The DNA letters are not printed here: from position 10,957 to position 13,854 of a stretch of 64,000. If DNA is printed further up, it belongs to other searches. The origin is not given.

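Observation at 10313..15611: Translationally coupled operon: SAM methyltransferase, three HAD/BCR-type radical-enzyme modules and one ATPase activase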

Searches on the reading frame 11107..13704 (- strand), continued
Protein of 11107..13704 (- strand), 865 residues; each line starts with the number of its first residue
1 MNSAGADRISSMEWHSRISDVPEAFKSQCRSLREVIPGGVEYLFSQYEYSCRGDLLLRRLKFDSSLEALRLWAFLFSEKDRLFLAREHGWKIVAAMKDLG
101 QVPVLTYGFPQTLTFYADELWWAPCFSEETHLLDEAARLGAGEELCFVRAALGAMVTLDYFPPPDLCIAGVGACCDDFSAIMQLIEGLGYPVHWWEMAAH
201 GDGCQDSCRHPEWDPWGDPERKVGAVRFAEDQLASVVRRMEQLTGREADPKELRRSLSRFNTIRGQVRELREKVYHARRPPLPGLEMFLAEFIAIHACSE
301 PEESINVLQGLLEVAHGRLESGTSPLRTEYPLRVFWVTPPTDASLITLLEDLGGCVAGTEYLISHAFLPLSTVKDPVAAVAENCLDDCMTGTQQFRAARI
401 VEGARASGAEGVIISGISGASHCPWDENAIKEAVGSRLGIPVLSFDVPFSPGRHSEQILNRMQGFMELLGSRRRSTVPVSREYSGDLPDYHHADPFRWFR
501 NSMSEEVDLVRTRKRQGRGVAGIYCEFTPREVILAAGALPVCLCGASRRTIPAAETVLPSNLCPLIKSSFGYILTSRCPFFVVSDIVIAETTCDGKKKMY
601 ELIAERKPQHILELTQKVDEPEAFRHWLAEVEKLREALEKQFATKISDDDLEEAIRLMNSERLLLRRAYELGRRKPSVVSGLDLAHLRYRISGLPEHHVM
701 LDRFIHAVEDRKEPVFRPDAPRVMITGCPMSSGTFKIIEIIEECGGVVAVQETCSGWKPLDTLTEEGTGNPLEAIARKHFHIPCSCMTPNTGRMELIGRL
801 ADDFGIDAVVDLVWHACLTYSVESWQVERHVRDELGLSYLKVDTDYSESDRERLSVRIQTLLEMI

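Call 67: search_protein_families(library=ncbifam, proteins=[L008:9463-10494:+, L008:6142-6822:+], max_evalue=0.00001)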
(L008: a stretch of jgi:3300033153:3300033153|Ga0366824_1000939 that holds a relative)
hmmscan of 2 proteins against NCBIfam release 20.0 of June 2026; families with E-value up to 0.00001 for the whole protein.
L008:9463-10494:+ (343 aa): 5 families
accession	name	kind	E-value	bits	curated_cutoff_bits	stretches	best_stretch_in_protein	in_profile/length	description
TIGR01463.1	mtaA_cmuA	subfamily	1.7e-50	172.2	235.4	1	17-339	15-338/340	MtaA/CmuA family methyltransferase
NF004889.0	PRK06252.1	subfamily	6.4e-45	153.6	244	1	74-339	76-336/340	methylcobalamin:coenzyme M methyltransferase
NF040654.1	MtaA_Meth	equivalog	1.8e-39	135.6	400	1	55-339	54-335/337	methylcobamide:CoM methyltransferase MtaA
NF041608.1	methylcob_mtaseMtbA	equivalog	4e-32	111.6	600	1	49-339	51-337/339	methylcobamide:CoM methyltransferase MtbA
TIGR01464.1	hemE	equivalog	2.1e-21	76.3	302.95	1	41-337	39-337/338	uroporphyrinogen decarboxylase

L008:6142-6822:+ (226 aa): 12 families
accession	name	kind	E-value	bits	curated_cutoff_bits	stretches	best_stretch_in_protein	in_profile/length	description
TIGR02370.1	pyl_corrinoid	subfamily_domain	2.3e-55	187.1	215.3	1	16-210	2-197/197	methyltransferase cognate corrinoid protein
NF041607.1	dimeth_corrin_MtbC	equivalog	1e-54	185.2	350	1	39-215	23-200/203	dimethylamine corrinoid protein MtbC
NF047996.1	corrin_MtgC_2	exception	2.9e-51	174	370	1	32-218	24-210/212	glycine betaine-specific corrinoid protein MtgC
NF047995.1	corrinoid_MtgC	exception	1.1e-46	159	310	1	11-215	3-210/215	glycine betaine-specific corrinoid protein MtgC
NF040669.1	MtaC2_Meth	equivalog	6.7e-38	130.5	450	1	8-211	37-239/267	methanol--corrinoid protein MtaC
NF040655.1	MtaC_Meth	equivalog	9.9e-37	126.3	420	1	12-215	35-235/253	methanol--corrinoid protein MtaC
TIGR02082.1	metH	equivalog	2e-31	108.5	1010.85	1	13-218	647-855/1182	methionine synthase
NF007024.0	PRK09490.1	equivalog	1.5e-26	92.5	1497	1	33-191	682-843/1234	methionine synthase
NF002612.0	PRK02261.1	equivalog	1.1e-09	38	110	1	98-188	4-93/148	methylaspartate mutase subunit S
NF052513.1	TransRegCarH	equivalog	7.2e-09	35.3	400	1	6-208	77-268/274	HTH-type transcriptional repressor CarH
TIGR01501.1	MthylAspMutase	equivalog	1.2e-07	31.5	135.8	1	99-173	3-77/134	methylaspartate mutase subunit S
NF052385.1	Lys_5_6_beta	equivalog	4.7e-07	29.7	280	1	125-207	138-224/241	lysine 5,6-aminomutase subunit beta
